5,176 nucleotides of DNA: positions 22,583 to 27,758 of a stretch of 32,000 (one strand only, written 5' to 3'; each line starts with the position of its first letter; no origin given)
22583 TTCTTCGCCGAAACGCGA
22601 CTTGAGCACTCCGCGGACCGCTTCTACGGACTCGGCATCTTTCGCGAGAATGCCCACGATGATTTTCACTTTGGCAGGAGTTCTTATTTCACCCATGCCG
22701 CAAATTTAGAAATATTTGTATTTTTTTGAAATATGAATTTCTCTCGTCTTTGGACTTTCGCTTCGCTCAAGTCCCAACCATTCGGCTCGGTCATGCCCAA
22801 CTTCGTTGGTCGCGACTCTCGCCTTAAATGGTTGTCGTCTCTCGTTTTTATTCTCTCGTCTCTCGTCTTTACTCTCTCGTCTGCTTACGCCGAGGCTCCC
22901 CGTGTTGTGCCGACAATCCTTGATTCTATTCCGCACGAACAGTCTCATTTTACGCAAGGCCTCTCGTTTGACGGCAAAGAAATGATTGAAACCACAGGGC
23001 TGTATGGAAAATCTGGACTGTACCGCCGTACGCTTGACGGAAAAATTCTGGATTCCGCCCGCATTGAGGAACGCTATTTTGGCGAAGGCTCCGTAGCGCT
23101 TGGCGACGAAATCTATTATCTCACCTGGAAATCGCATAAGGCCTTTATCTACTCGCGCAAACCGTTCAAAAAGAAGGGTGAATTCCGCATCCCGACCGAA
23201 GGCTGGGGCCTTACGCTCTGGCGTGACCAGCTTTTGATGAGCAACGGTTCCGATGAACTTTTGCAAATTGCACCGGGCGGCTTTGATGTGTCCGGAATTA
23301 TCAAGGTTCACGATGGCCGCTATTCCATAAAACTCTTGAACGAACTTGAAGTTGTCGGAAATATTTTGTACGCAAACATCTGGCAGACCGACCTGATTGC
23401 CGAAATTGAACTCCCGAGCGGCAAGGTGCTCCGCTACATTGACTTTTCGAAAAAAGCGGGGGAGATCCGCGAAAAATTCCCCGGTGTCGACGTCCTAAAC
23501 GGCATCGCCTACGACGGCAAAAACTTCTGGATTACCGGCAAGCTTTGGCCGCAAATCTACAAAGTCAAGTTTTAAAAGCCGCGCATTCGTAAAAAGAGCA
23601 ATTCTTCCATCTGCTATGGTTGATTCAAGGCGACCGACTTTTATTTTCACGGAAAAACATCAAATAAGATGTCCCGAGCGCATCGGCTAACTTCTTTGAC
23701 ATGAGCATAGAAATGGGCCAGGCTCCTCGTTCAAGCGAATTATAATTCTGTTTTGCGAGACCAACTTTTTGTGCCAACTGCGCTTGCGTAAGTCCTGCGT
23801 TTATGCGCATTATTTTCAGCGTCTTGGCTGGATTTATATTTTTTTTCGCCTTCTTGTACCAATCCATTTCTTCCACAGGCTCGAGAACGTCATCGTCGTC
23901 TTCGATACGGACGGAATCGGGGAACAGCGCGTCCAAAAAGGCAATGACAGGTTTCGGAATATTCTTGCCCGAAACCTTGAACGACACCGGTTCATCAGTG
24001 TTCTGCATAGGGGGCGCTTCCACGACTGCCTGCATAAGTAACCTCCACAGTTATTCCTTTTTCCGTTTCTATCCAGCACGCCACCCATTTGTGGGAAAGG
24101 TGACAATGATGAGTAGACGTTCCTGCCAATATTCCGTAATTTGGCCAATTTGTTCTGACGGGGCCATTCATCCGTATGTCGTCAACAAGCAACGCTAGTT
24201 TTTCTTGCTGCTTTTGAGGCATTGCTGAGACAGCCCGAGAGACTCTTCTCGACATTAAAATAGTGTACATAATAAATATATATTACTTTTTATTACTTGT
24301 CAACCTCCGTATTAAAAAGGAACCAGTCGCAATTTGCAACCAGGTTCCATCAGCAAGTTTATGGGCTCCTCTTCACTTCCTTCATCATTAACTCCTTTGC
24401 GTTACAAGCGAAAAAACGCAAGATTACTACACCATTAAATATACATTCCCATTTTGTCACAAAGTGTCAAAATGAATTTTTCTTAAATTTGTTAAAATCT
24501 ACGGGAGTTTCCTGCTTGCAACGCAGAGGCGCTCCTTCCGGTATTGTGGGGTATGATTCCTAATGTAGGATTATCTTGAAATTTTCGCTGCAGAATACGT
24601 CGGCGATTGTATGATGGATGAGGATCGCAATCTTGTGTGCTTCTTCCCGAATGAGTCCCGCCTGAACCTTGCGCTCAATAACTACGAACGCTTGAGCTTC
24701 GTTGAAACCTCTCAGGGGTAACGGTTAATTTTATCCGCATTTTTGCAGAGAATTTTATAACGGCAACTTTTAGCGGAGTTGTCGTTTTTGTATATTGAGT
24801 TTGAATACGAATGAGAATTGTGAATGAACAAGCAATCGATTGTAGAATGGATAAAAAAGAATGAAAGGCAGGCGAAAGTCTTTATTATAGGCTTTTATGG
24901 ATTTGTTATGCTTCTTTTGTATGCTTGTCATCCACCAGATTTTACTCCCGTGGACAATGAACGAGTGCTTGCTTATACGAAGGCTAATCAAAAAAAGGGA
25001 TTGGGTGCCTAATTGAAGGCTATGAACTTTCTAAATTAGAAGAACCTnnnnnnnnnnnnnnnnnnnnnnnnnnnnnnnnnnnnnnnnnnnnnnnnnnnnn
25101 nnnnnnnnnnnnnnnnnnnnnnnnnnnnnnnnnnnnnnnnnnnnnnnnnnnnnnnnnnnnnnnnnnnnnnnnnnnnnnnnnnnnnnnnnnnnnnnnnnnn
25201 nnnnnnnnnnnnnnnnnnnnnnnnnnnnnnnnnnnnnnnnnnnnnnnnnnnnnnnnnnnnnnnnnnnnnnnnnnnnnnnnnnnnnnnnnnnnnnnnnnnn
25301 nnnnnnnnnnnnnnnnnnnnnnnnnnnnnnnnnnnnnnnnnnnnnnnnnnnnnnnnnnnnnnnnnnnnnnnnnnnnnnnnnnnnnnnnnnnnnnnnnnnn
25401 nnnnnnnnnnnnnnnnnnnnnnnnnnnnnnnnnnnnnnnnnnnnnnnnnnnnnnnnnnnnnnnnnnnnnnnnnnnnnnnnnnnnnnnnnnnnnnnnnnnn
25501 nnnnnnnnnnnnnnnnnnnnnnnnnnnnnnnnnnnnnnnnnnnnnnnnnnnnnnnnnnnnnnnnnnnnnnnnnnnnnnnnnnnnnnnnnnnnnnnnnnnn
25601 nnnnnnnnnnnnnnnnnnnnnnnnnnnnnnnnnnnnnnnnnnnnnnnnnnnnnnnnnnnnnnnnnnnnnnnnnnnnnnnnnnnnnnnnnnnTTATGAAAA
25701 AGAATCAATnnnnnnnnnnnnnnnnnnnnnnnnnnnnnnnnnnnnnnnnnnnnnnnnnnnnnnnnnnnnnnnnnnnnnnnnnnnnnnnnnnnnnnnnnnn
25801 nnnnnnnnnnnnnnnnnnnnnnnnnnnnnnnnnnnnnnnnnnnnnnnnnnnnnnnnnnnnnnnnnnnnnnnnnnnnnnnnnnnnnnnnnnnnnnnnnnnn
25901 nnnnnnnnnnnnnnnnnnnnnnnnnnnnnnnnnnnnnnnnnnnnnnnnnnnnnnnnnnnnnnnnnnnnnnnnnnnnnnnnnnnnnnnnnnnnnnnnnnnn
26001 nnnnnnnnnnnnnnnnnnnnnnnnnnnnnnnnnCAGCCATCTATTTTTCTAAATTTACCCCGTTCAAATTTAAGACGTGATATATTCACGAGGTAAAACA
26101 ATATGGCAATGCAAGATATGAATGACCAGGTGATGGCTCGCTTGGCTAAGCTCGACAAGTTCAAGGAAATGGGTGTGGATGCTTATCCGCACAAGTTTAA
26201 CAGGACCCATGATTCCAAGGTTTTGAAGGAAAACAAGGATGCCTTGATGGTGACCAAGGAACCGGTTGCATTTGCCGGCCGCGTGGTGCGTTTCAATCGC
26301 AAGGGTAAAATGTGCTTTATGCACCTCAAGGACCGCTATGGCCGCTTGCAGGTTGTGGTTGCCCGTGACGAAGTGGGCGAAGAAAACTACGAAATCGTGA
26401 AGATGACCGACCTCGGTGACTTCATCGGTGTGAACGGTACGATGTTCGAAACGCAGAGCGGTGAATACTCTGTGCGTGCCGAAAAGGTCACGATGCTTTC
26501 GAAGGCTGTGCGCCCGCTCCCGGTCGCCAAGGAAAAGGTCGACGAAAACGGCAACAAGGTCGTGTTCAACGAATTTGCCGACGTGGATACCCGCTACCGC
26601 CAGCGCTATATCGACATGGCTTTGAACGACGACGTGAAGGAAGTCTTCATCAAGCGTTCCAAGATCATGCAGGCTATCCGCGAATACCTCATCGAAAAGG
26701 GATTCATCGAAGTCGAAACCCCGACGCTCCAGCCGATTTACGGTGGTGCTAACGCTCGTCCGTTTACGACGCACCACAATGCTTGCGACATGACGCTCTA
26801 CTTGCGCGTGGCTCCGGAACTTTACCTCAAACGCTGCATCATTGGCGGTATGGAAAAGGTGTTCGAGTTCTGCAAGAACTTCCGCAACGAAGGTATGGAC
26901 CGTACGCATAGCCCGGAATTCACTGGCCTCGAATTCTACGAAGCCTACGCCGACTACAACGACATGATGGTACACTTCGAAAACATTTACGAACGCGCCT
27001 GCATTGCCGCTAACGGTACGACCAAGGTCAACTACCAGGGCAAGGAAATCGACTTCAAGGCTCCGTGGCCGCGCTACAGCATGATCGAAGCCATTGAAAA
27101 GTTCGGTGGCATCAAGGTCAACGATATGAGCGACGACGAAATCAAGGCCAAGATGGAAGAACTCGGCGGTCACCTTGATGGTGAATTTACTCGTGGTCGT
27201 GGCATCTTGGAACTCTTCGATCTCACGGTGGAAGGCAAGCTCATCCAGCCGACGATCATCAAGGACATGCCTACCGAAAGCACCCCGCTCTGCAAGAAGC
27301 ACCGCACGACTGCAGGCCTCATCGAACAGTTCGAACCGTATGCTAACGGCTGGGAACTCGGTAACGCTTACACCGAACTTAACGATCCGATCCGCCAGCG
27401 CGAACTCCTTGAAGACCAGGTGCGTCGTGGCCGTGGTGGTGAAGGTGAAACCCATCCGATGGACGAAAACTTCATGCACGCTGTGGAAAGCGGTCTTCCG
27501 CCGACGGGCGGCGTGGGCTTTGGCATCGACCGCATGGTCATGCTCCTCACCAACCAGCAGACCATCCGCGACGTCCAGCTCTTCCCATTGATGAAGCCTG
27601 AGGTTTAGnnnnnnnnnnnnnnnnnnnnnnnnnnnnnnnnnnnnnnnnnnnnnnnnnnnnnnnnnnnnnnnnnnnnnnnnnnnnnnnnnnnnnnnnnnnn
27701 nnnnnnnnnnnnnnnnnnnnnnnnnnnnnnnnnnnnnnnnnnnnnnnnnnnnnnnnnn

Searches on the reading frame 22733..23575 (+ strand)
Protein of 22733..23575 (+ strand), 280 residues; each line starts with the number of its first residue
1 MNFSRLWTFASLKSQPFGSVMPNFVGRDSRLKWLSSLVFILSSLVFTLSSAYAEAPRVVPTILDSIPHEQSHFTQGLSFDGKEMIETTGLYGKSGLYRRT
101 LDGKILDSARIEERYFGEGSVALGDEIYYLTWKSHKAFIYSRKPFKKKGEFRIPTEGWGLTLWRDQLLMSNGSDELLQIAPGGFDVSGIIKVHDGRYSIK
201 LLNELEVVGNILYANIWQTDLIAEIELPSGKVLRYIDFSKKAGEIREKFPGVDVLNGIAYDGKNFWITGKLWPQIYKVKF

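Call 12: search_protein_families(library=ncbifam, proteins=[window:22733-23575:+])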
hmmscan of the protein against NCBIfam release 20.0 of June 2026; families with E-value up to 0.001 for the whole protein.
window:22733-23575:+ (280 aa): 0 families

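Call 13: search_protein_families(library=pfam, proteins=[window:22733-23575:+])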
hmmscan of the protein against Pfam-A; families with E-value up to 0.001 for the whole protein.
window:22733-23575:+ (280 aa): 1 family
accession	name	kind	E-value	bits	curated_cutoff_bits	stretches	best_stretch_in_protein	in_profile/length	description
PF05096.18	Glu_cyclase_2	-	5.4e-70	236.1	22.3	1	52-280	19-249/249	Glutamine cyclotransferase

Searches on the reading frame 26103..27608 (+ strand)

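Call 12: search_protein_families(library=ncbifam, proteins=[window:26103-27608:+])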
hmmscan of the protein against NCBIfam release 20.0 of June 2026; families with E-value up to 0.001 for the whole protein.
window:26103-27608:+ (501 aa): 18 families
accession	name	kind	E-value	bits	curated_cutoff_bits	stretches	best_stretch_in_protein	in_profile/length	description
NF001756.1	PRK00484.1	subfamily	1.5e-187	624.1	468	1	7-500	1-488/488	lysine--tRNA ligase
TIGR00499.1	lysS_bact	equivalog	1.8e-158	528.2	427.6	1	6-500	2-495/496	lysine--tRNA ligase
NF002821.0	PRK02983.1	equivalog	3.8e-151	505.3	742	1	5-500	617-1101/1102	bifunctional lysylphosphatidylglycerol synthetase/lysine--tRNA ligase LysX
NF009101.0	PRK12445.1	subfamily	6.7e-129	430.7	1026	1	5-500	14-504/505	lysine--tRNA ligase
TIGR00462.1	genX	equivalog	7.4e-62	209.5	286.9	1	184-494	3-304/304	EF-P lysine aminoacylase EpmA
NF006828.0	PRK09350.1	equivalog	3.7e-55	187.5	264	1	180-496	14-322/325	elongation factor P--(R)-beta-lysine ligase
TIGR00458.1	aspS_nondisc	equivalog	1.3e-40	139.7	368.4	1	53-495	13-420/428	aspartate--tRNA(Asn) ligase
NF001750.0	PRK00476.1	equivalog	1.5e-40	139.1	443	2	51-336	17-288/590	aspartate--tRNA ligase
TIGR00459.1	aspS_bact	equivalog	1.1e-39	136.3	373.85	2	52-348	16-295/586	aspartate--tRNA ligase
NF003483.0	PRK05159.1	equivalog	1.6e-39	136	353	1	51-495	16-430/438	aspartate--tRNA(Asn) ligase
NF009460.0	PRK12820.1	equivalog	4.8e-29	101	1379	2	53-336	36-316/723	bifunctional aspartyl-tRNA synthetase/aspartyl/glutamyl-tRNA amidotransferase subunit C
NF003037.0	PRK03932.1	equivalog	1.7e-19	70.1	414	1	51-296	15-255/451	asparagine--tRNA ligase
TIGR00457.1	asnS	equivalog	1.8e-16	60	342.6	1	49-296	13-257/455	asparagine--tRNA ligase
NF005054.0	PRK06462.1-4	equivalog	5.4e-14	52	309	1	175-338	18-193/318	asparagine synthetase A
NF005052.0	PRK06462.1-1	equivalog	8.7e-13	48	368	1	163-354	33-228/353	asparagine synthetase A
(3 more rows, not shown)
